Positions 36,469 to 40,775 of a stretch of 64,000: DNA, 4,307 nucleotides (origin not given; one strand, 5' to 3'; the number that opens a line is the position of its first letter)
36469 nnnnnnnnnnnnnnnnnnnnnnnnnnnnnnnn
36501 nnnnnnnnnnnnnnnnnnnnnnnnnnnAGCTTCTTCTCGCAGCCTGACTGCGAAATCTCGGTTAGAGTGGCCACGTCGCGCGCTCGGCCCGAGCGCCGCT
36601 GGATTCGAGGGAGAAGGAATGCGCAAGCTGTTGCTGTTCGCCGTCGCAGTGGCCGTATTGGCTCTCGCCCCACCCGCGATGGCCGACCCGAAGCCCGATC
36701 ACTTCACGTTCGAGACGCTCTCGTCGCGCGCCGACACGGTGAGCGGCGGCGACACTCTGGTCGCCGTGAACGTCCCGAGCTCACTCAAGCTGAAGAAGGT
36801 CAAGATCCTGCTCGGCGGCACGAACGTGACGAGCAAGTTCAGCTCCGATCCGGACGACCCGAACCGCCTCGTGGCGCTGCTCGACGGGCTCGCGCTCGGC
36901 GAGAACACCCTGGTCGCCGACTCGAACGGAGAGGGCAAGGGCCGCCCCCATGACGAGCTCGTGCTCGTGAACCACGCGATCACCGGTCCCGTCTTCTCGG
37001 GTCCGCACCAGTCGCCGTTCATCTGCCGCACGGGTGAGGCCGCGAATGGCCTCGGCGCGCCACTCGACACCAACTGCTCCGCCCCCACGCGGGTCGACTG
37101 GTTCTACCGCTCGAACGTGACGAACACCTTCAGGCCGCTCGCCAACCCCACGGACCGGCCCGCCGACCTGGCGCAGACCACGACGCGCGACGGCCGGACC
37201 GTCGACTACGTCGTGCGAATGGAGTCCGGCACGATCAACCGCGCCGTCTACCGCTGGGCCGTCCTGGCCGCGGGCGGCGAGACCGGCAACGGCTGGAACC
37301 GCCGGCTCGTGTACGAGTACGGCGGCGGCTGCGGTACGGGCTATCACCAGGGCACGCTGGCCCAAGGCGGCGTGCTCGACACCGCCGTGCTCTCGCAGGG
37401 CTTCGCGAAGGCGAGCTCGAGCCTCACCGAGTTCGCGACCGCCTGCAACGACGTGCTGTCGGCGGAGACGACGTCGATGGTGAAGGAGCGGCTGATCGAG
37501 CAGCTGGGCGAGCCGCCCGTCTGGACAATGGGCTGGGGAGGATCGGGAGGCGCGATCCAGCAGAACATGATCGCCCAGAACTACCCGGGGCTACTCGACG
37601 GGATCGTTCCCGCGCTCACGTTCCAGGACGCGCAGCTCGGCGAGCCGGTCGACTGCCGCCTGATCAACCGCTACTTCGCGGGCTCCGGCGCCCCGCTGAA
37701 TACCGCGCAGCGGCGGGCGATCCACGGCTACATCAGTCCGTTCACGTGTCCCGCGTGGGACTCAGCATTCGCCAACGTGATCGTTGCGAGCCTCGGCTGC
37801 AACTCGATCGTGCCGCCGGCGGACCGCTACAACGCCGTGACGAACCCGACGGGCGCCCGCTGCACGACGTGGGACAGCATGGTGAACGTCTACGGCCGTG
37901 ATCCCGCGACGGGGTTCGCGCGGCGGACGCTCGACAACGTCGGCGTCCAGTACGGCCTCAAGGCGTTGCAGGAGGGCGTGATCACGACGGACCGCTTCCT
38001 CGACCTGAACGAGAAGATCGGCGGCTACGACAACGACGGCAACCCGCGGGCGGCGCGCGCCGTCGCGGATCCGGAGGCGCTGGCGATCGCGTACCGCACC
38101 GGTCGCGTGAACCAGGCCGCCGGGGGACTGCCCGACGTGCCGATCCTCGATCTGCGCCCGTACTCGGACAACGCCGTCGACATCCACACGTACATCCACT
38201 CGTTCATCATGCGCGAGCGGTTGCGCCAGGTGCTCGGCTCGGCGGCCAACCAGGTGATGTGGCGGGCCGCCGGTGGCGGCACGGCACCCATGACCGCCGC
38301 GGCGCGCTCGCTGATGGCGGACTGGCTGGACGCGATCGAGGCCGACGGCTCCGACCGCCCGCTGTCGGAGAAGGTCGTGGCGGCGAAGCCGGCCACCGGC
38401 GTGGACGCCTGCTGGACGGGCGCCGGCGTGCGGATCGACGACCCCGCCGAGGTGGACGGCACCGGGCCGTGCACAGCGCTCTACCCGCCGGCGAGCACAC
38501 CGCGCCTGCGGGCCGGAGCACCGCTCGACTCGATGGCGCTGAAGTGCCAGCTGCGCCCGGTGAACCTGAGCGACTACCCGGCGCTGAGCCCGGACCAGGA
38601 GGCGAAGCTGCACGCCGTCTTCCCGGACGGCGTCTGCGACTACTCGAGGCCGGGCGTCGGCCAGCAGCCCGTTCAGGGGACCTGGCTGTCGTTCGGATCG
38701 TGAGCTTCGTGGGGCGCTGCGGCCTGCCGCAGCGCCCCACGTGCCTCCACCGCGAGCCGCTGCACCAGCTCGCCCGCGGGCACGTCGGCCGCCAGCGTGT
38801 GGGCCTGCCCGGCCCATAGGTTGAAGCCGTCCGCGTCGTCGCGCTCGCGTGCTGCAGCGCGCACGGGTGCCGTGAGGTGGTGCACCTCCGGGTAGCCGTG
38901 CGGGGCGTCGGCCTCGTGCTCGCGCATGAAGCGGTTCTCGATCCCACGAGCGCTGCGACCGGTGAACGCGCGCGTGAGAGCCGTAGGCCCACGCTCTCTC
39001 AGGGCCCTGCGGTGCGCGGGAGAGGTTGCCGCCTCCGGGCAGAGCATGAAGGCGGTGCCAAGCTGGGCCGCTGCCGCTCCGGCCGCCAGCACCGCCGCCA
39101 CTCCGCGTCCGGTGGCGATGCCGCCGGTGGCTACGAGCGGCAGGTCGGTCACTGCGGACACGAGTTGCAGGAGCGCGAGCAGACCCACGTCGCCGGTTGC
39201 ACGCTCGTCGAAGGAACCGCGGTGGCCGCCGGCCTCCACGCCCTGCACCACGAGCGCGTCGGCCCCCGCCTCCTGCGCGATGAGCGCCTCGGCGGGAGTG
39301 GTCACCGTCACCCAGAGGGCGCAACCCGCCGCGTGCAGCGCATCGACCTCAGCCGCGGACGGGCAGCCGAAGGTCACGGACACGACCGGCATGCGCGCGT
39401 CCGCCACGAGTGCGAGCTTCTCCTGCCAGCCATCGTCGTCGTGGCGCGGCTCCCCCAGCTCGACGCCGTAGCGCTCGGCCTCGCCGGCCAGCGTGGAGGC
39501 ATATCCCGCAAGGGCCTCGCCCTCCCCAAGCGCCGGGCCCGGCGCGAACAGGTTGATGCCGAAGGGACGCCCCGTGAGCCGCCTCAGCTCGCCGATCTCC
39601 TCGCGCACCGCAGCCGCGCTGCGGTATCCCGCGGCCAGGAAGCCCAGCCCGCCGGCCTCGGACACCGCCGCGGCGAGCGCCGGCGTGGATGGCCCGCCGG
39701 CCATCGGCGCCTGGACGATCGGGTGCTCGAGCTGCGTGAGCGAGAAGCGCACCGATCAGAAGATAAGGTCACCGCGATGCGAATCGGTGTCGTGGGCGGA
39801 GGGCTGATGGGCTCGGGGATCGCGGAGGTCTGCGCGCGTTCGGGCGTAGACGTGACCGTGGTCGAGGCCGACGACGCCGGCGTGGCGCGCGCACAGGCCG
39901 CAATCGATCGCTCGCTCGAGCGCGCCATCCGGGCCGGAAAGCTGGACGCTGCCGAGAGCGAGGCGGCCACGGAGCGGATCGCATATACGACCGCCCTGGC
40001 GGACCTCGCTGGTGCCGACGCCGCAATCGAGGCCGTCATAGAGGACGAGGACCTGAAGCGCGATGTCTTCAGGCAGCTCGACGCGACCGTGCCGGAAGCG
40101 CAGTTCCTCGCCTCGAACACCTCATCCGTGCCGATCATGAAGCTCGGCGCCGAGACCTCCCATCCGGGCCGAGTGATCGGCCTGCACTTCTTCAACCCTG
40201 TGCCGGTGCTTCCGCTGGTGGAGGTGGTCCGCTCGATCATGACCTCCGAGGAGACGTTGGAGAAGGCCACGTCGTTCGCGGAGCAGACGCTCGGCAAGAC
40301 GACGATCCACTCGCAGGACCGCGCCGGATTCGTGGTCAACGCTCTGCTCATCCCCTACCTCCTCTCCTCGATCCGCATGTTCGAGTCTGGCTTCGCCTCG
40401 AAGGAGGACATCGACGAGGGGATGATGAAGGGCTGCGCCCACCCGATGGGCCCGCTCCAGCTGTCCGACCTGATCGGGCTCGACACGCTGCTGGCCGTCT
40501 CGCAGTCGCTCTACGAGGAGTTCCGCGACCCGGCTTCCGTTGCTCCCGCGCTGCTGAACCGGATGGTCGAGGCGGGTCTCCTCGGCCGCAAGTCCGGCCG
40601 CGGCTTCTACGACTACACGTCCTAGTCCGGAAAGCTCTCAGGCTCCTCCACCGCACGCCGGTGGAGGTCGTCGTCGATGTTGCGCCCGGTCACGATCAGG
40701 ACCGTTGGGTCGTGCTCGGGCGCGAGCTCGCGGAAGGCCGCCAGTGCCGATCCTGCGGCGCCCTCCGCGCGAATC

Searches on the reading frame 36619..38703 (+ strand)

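Call 63: search_protein_families(library=pfam, proteins=[window:36619-38703:+], max_evalue=0.001)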
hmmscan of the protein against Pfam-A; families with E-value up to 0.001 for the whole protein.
window:36619-38703:+ (694 aa): 1 family
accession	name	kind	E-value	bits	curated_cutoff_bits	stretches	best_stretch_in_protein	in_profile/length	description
PF19878.5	DUF6351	-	8.1e-241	801.6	22.4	1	32-684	2-655/655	Tannase-like family of unknown function (DUF6351)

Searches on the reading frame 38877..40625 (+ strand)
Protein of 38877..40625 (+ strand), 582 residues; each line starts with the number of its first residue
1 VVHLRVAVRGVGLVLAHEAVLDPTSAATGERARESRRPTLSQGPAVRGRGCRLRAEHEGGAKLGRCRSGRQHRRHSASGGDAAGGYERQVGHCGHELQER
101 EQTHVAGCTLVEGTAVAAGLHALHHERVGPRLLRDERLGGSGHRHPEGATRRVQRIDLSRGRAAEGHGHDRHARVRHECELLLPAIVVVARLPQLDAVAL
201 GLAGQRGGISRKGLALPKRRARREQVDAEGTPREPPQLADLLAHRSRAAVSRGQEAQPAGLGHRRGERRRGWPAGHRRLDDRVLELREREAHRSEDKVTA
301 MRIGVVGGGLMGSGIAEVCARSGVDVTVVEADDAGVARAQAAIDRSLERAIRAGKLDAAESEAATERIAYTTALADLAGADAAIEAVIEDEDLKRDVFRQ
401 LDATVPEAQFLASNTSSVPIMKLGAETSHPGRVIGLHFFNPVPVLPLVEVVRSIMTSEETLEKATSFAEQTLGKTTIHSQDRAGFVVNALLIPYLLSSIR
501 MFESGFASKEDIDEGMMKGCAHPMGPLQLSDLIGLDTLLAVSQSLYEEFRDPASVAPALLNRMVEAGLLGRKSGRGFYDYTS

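Call 63: search_protein_families(library=pfam, proteins=[window:38877-40625:+], max_evalue=0.001)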
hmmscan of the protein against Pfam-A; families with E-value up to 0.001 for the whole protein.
window:38877-40625:+ (582 aa): 6 families
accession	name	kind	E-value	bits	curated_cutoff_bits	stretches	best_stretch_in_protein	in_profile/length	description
PF02737.24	3HCDH_N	-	1.1e-57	195.3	22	1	303-481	2-179/180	3-hydroxyacyl-CoA dehydrogenase, NAD binding domain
PF00725.27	3HCDH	-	5.1e-31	107.5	22.1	1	484-580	1-97/97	3-hydroxyacyl-CoA dehydrogenase, C-terminal domain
PF07992.20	Pyr_redox_2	-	0.0002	21.3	26.1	1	292-353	134-195/291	Pyridine nucleotide-disulphide oxidoreductase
PF03435.24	Sacchrp_dh_NADP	-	0.00022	22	25.1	1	303-377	1-75/129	Saccharopine dehydrogenase NADP binding domain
PF00070.33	Pyr_redox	-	0.00075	20.4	22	0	302-336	1-35/82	Pyridine nucleotide-disulphide oxidoreductase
PF13450.12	NAD_binding_8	-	0.00084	20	21.9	0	305-333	1-29/68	NAD(P)-binding Rossmann-like domain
